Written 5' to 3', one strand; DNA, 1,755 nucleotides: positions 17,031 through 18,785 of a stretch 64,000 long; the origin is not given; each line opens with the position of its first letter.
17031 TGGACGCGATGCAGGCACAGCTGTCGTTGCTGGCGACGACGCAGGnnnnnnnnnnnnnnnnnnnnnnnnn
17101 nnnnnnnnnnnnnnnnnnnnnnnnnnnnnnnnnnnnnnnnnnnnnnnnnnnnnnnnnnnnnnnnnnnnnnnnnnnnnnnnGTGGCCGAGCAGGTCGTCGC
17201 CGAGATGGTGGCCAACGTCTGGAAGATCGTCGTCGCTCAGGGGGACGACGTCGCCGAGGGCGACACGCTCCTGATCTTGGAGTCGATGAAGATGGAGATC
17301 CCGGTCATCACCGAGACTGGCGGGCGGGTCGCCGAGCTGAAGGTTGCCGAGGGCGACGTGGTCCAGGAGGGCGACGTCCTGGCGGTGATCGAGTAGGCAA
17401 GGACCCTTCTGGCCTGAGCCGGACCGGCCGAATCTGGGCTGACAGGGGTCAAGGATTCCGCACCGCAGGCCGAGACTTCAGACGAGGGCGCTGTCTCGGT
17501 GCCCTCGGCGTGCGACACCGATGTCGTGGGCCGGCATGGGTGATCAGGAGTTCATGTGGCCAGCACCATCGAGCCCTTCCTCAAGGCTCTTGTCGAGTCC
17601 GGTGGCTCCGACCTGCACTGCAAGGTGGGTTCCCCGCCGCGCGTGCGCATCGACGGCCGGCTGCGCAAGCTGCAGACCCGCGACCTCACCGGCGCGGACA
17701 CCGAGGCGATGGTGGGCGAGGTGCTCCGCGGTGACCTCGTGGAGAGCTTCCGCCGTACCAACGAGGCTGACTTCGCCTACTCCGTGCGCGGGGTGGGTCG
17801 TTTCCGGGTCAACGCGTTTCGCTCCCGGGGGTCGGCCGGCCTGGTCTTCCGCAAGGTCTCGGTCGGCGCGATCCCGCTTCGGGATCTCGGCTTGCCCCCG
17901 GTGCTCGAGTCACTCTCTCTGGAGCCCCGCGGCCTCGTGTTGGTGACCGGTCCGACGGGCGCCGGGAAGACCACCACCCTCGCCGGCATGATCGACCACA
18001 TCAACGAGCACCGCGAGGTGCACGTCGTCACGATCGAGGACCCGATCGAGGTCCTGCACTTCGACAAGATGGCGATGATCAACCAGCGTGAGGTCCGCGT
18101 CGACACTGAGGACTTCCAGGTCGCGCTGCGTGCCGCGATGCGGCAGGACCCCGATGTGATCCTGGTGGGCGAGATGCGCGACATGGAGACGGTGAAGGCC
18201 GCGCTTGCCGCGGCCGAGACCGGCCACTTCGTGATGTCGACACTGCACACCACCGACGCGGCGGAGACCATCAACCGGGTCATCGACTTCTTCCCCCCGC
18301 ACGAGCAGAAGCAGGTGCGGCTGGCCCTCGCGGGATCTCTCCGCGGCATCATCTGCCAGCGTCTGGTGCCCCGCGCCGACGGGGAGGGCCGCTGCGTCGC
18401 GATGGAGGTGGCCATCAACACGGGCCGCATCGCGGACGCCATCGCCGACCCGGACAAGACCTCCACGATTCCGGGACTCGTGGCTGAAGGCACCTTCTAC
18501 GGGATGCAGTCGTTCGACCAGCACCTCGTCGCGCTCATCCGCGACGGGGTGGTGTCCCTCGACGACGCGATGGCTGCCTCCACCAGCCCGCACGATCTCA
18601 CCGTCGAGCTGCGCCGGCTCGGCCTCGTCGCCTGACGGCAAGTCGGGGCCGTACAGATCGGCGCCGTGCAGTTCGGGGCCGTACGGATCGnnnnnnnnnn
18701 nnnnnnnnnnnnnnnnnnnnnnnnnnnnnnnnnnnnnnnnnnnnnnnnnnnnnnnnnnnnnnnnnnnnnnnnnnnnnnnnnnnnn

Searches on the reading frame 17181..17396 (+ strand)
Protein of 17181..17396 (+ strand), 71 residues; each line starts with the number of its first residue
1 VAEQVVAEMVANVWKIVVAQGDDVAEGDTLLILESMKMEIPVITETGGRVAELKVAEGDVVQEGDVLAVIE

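Call 9: search_protein_families(library=pfam, proteins=[window:17181-17396:+])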
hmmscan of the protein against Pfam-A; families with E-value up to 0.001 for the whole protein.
window:17181-17396:+ (71 aa): 3 families
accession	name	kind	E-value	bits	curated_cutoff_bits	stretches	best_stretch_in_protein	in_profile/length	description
PF00364.28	Biotin_lipoyl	-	9.4e-16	57.9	22.1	1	9-70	11-73/73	Biotin-requiring enzyme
PF13533.13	Biotin_lipoyl_2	-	1.5e-11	44.2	29.8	1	46-71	7-32/32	Biotin-lipoyl like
PF16576.10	HlyD_D23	-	0.00019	21.2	30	0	36-70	105-139/214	Barrel-sandwich domain of CusB or HlyD membrane-fusion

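Call 10: search_protein_families(library=ncbifam, proteins=[window:17181-17396:+])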
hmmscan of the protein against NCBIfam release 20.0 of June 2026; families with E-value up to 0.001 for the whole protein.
window:17181-17396:+ (71 aa): 26 families (the best 25 are shown)
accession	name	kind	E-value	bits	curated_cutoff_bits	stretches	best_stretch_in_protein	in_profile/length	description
NF004547.1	PRK05889.1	equivalog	3.1e-34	117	75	1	1-71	1-71/71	biotin/lipoyl-binding carrier protein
NF006079.0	PRK08225.1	equivalog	8.3e-27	93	95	1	3-71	2-70/70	acetyl-CoA carboxylase biotin carboxyl carrier protein subunit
TIGR02712.1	urea_carbox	equivalog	7e-17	60.4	1303.85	1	2-71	1132-1201/1201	urea carboxylase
NF010643.0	PRK14040.1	subfamily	9.7e-16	57.3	892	1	3-69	527-593/595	oxaloacetate decarboxylase subunit alpha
NF006761.0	PRK09282.1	domain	1.7e-14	53.2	402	1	3-71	522-590/591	pyruvate carboxylase subunit B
NF005117.0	PRK06549.1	equivalog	3.3e-14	53.6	159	1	2-70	61-129/130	acetyl-CoA carboxylase biotin carboxyl carrier protein subunit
TIGR01108.1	oadA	equivalog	1.4e-13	50.2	756.5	1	3-67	518-582/582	sodium-extruding oxaloacetate decarboxylase subunit alpha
NF009554.0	PRK12999.1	equivalog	6.8e-13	47.3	965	1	3-71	1078-1146/1147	pyruvate carboxylase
TIGR01235.1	pyruv_carbox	equivalog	4.6e-12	44.3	1114.45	1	3-71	1075-1143/1143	pyruvate carboxylase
NF004173.0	PRK05641.1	equivalog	3.5e-11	43.9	199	1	4-68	86-150/153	putative acetyl-CoA carboxylase biotin carboxyl carrier protein subunit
NF005457.0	PRK07051.1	equivalog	5.8e-08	32.8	87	1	18-71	26-79/80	acetyl-CoA carboxylase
NF047903.1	MmDecMmdC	equivalog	8e-08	32.8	200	1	2-70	63-131/132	methylmalonyl-CoA decarboxylase subunit gamma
TIGR01843.1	type_I_hlyD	subfamily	1.5e-07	30.8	208.65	1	46-70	50-74/422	HlyD family type I secretion periplasmic adaptor subunit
NF010645.0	PRK14042.1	equivalog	1.6e-07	30.5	1182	1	10-71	533-594/596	pyruvate carboxylase subunit B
TIGR01348.1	PDHac_trf_long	equivalog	5.2e-07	28.6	552.1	1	12-71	15-74/587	dihydrolipoyllysine-residue acetyltransferase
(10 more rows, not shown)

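Call 37: find_homologous_proteins(query=window:17181-17396:+)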
Query window:17181-17396:+ (71 aa): 7994 proteins with E <= 0.001 among 8000 candidates; the best 120 are listed.
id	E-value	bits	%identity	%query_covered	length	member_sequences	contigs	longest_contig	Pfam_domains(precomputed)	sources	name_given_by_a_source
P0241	5.2e-34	132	100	100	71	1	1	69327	PF25973.1,PF25984.1,PF00364.29,PF25917.1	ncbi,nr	ncbi:MAG TPA: biotin/lipoyl-binding carrier protein [Mycobacteriales bacterium]|nr:biotin/lipoyl-bin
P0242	2.1e-33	130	99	100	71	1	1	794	PF25973.1,PF25984.1,PF00364.29,PF25917.1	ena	-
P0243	6.1e-33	129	97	100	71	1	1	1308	PF25973.1,PF25984.1,PF00364.29,PF25917.1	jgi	-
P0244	1.8e-32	127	-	-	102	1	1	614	PF25973.1,PF25984.1,PF00364.29,PF25919.1,PF25917.1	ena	-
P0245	3.7e-32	126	96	100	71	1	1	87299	PF25973.1,PF25984.1,PF00364.29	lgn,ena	-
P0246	1.1e-31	125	94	100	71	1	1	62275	PF25973.1,PF25984.1,PF00364.29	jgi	-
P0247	5.0e-31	123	93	100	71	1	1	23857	PF25973.1,PF25984.1,PF00364.29,PF25917.1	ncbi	-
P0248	1.2e-30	121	93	100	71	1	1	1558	PF25973.1,PF25984.1,PF00364.29,PF25917.1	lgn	-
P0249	4.3e-30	120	90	100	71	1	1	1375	PF25973.1,PF25984.1,PF00364.29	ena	-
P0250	4.9e-30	120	89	100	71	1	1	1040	PF25973.1,PF25984.1,PF00364.29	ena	-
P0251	6.7e-30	119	89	100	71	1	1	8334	PF25973.1,PF25984.1,PF00364.29,PF25917.1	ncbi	-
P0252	7.7e-30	119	87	100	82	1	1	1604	PF25973.1,PF25984.1,PF00364.29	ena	-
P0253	8.6e-30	119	90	99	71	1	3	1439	PF25973.1,PF25984.1,PF00364.29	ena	-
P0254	8.7e-30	119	92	100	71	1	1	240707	PF25973.1,PF25984.1,PF00364.29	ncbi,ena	-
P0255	1.2e-29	118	85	100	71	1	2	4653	PF25973.1,PF25984.1,PF00364.29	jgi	jgi:biotin carboxyl carrier protein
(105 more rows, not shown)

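Call 38: search_solved_structures(query=window:17181-17396:+, show_alignments=2, max_evalue=0.000001)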
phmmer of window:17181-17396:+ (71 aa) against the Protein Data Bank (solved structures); distinct sequences matched with E-value up to 0.000001: 25.
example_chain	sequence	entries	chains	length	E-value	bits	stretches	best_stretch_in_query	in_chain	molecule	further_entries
1z6h_A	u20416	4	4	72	5.6e-16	61.1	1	7-68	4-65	Biotin/Lipoyl Attachment Protein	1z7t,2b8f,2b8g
4qsh_A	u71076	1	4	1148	5.8e-10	42.2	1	3-68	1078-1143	Pyruvate carboxylase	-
4qsk_A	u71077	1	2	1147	5.8e-10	42.2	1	3-68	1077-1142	Pyruvate carboxylase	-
4qsl_H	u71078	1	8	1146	5.8e-10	42.2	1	3-68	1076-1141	Pyruvate carboxylase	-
1dcz_A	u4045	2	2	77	1e-09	41.4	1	5-67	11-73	TRANSCARBOXYLASE 1.3S SUBUNIT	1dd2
1o78_A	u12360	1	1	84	1.3e-09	41.1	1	4-67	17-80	BIOTIN CARBOXYL CARRIER PROTEIN OF METHYLMALONYL-COA CARBOXYL-TRANSFERASE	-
6roh_A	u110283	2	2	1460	2.2e-08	37.2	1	5-67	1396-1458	Probable phospholipid-transporting ATPase DRS2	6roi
8usb_c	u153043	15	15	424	2.7e-08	36.9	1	5-67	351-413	26S proteasome non-ATPase regulatory subunit 14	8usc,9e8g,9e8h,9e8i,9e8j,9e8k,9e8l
6roj_A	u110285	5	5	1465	2.9e-08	36.8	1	5-67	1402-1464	Probable phospholipid-transporting ATPase DRS2,Oxaloacetate decarboxylase alpha chain | Probable phospholipid-transporting ATPase DRS2,Probable phospholipid-tra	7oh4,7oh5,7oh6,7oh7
3va7_A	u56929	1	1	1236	3.1e-08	36.7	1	2-70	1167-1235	KLLA0E08119p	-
5i8i_A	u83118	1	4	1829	6.5e-08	35.7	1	2-70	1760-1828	Urea Amidolyase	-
10bu_A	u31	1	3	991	9.7e-08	35.2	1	5-67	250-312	BAP inserted Hexon protein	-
9ueq_A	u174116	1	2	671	1e-07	35.1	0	9-70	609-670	Pyruvate carboxylase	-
7b9k_A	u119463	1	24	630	1e-07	35.1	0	12-70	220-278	Dihydrolipoyllysine-residue acetyltransferase component of pyruvate dehydrogenase complex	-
9vmh_A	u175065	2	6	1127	2.5e-07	33.9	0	9-70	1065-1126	Pyruvate carboxylase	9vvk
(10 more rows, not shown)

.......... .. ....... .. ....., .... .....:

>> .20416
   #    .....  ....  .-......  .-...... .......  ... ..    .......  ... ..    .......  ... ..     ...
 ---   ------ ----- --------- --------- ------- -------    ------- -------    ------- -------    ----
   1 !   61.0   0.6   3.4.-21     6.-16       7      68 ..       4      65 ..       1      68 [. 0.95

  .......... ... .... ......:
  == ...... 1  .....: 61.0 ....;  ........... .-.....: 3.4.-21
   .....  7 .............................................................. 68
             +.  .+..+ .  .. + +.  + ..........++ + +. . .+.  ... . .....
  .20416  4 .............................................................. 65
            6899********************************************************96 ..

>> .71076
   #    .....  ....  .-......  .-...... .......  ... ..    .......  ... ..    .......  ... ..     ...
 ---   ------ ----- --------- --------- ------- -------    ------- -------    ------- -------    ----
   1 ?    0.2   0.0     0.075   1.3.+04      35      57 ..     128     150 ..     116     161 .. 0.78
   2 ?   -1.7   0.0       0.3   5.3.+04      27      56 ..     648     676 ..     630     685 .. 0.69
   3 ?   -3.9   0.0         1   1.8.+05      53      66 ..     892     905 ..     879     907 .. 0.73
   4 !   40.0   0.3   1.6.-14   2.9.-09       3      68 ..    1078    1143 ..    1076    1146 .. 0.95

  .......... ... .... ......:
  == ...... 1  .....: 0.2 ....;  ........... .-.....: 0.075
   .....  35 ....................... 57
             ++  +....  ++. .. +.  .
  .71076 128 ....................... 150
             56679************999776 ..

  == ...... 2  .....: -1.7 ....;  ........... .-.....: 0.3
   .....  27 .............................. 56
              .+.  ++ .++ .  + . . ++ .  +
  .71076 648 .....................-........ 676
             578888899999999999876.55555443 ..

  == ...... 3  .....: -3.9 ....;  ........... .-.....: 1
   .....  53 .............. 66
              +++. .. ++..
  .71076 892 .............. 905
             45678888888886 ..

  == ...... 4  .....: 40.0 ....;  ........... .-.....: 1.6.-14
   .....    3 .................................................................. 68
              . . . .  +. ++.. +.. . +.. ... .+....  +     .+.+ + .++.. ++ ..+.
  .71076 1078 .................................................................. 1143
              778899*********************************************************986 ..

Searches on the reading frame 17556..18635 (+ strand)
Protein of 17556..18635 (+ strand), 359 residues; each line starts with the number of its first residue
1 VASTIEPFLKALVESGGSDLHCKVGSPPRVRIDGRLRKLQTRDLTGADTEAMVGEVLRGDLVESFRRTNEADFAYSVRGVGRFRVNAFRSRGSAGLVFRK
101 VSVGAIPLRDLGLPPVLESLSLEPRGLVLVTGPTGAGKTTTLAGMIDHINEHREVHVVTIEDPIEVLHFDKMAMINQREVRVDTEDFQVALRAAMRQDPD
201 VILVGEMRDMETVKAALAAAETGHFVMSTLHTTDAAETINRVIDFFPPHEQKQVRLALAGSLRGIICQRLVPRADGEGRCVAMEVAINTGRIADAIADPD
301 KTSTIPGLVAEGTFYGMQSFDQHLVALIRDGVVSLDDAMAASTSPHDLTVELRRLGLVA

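Call 9: search_protein_families(library=pfam, proteins=[window:17556-18635:+])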
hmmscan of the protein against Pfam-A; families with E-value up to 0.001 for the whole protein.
window:17556-18635:+ (359 aa): 5 families
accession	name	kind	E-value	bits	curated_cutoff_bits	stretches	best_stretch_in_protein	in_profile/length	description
PF00437.27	T2SSE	-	7.5e-49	166.8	24.9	1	5-280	12-287/370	Type II/IV secretion system protein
PF13401.12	AAA_22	-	4.6e-05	24.2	27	1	124-169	4-50/130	AAA domain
PF13604.12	AAA_30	-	8.2e-05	22.9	27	0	119-157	12-49/191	AAA domain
PF13191.12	AAA_16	-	0.00015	22.8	32.6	1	124-224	24-132/167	AAA ATPase domain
PF03029.23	ATP_bind_1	-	0.00086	19.6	27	0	130-183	1-59/240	Conserved hypothetical ATP binding protein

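Call 10: search_protein_families(library=ncbifam, proteins=[window:17556-18635:+])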
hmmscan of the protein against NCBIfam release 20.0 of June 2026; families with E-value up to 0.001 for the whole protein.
window:17556-18635:+ (359 aa): 19 families
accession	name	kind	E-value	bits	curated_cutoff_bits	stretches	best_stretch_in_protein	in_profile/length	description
TIGR01420.1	pilT_fam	subfamily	3.7e-134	447.3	319.1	1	5-347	2-343/343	PilT/PilU family type 4a pilus ATPase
TIGR02533.1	type_II_gspE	equivalog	7e-43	147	630.25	1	117-273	235-381/486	type II secretion system ATPase GspE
NF007755.0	PRK10436.1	equivalog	1.7e-42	145.7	617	1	5-273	89-357/465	type II secretion system protein GspE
TIGR02538.1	type_IV_pilB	equivalog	1.8e-42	145.7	675.65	1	123-273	314-454/564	type IV-A pilus assembly ATPase PilB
TIGR02525.1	plasmid_TraJ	equivalog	4.2e-40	137.8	368.3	1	4-284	11-311/372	plasmid transfer ATPase TraJ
NF053534.1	T4PilAsmATPsTfpB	equivalog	2.9e-39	134.9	850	1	119-272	330-473/584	type IV pilus assembly ATPase TfpB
TIGR02524.1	dot_icm_DotB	equivalog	1.6e-37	129.5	463.3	1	13-303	14-319/358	Dot/Icm type IV secretion system ATPase DotB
NF041000.1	ATPase_ComGA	equivalog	2.2e-37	128.5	300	1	120-272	123-266/267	competence type IV pilus ATPase ComGA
NF058587.1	archaellum_moto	equivalog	5e-20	71.7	550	1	122-242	272-393/527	archaellum flagellar ATPase motor FlaI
TIGR02782.1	TrbB_P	equivalog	1.1e-14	54.5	304.55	1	126-244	137-254/303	P-type conjugative transfer ATPase TrbB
TIGR02788.1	VirB11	equivalog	1.4e-13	50.6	249.95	1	126-245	145-265/308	P-type DNA transfer ATPase VirB11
TIGR03819.1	heli_sec_ATPase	hypoth_equivalog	3.7e-13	49.4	373.15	1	122-241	175-296/340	TadA family conjugal transfer-associated ATPase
NF010469.0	PRK13894.1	subfamily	7e-11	42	508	1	128-246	152-268/320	conjugal transfer ATPase TrbB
NF010407.0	PRK13833.1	subfamily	7.2e-11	42.1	499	1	125-245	144-262/323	conjugal transfer protein TrbB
NF010425.0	PRK13851.1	equivalog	1.1e-09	37.6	461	1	125-242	162-280/344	type IV secretion system protein VirB11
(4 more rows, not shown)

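Call 34: find_related_loci(query=window:17556-18635:+, collection=metagenome_contigs, flank=7000)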
Query window:17556-18635:+ (359 aa) in metagenome_contigs; peptide patterns used: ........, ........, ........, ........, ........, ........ (x = any residue, [..] = any of these).
600 stretches matched a pattern (row limit reached: there are more); 587 encode a relative of the query (tblastn E <= 1e-3); the best 80 are kept; 80 distinct loci.
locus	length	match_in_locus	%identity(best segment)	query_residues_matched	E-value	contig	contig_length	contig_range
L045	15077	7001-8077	96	1-359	0e+0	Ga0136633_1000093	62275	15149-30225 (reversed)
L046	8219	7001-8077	92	1-359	0e+0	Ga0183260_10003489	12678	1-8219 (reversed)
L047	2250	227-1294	88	4-359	0e+0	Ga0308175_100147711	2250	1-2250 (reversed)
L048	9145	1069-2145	86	1-359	0e+0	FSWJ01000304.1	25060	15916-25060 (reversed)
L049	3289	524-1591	88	4-359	0e+0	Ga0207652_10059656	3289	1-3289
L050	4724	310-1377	88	4-359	0e+0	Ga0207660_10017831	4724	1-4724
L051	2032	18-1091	87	2-359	0e+0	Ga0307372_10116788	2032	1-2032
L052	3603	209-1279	86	3-359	0e+0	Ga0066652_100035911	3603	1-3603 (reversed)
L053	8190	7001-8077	87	1-359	0e+0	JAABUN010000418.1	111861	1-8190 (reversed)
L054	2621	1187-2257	87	3-359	0e+0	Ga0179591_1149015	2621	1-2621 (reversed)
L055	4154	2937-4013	86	1-359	0e+0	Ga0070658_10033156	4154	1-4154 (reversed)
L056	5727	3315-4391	86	1-359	0e+0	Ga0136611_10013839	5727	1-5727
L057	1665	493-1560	86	4-359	0e+0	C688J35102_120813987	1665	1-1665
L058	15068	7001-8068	87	3-358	0e+0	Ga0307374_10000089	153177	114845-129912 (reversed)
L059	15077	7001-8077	85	1-359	0e+0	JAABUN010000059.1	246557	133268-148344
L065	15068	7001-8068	84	4-359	0e+0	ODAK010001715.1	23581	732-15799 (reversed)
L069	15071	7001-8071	84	3-359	0e+0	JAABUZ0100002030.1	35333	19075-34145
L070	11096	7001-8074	82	2-359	0e+0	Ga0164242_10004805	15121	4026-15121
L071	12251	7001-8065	85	5-359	0e+0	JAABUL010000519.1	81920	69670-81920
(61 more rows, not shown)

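Call 41: search_protein_families(library=pfam, proteins=[L069:2447-4153:+, L069:4174-5196:-, L069:6006-6401:+, L058:5336-6532:-, L070:2172-3647:+, L070:3644-5065:+, L065:1746-3128:+, L065:4643-5260:+, L071:4151-4954:+], max_evalue=0.00001)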
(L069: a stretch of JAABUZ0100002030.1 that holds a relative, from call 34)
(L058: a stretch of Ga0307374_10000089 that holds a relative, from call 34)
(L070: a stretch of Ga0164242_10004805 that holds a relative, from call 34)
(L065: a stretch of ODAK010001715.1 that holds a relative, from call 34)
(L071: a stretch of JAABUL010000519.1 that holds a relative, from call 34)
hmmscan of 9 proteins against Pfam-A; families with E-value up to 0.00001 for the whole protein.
L069:2447-4153:+ (568 aa): 4 families
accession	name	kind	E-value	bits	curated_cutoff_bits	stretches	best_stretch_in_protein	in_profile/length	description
PF00270.35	DEAD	-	5.9e-52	176.2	26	1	26-195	1-167/167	DEAD/DEAH box helicase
PF00271.37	Helicase_C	-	2.2e-29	102.3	23.5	1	233-341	2-110/110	Helicase conserved C-terminal domain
PF03880.21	DbpA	-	3.7e-25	88.2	25.6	1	477-547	1-71/72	DbpA RNA binding domain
PF25399.1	DeaD_dimer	-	3.1e-11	43.6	23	1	375-429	1-57/67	RNA helicase DeaD dimerization domain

L069:4174-5196:- (340 aa): 2 families
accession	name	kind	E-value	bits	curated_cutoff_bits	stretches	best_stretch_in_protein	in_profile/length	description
PF08044.16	DUF1707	-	7.8e-16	58.3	27.6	1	6-58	1-53/53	DUF1707 SHOCT-like domain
PF09922.15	LiaF-like_C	-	1.8e-06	28.2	29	0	102-157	15-71/114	Cell wall-active antibiotics response LiaF, C-terminal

L069:6006-6401:+ (131 aa): 1 family
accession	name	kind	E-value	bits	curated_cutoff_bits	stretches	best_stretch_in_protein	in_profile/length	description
PF07784.16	DUF1622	-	5e-26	90.9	24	1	39-116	1-78/78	Protein of unknown function (DUF1622)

L058:5336-6532:- (398 aa): 1 family
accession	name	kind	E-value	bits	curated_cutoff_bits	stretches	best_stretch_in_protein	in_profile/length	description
PF11271.13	PorA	-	8.2e-44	150.5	29.5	1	5-327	2-296/297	Porin PorA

L070:2172-3647:+ (491 aa): 2 families
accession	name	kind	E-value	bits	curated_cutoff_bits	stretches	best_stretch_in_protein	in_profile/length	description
PF13487.12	HD_5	-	3.9e-38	131.3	27.2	1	270-433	3-169/170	HD domain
PF01966.28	HD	-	2.3e-15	57.4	22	1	283-403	3-116/116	HD domain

L070:3644-5065:+ (473 aa): 2 families
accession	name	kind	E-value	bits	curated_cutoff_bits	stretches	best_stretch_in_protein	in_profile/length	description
PF13487.12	HD_5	-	1.5e-12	48.1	27.2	1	277-421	16-170/170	HD domain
PF01966.28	HD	-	7e-07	30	22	1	277-389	3-113/116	HD domain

L065:1746-3128:+ (460 aa): 3 families
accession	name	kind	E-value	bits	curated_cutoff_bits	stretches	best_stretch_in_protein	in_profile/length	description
PF13487.12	HD_5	-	2.7e-39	135.1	27.2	1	237-399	3-168/170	HD domain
PF01966.28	HD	-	9.4e-18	65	22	1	250-370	3-116/116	HD domain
PF20972.2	MASE9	-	1.7e-07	31.8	24.3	1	91-196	80-177/203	MASE9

L065:4643-5260:+ (205 aa): 1 family
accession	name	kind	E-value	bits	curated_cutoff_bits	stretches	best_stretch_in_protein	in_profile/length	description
PF02632.19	BioY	-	4.3e-38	130.8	25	1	56-197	3-140/140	BioY family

L071:4151-4954:+ (267 aa): 3 families
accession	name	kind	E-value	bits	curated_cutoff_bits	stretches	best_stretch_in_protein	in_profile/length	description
PF04542.20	Sigma70_r2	-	5.8e-19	68.1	24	1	89-151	6-70/71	Sigma-70 region 2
PF08281.18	Sigma70_r4_2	-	9.2e-16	57.7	25.7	1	193-243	4-54/54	Sigma-70, region 4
PF04545.22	Sigma70_r4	-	7.6e-11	41.8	24.1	1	196-245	1-50/50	Sigma-70, region 4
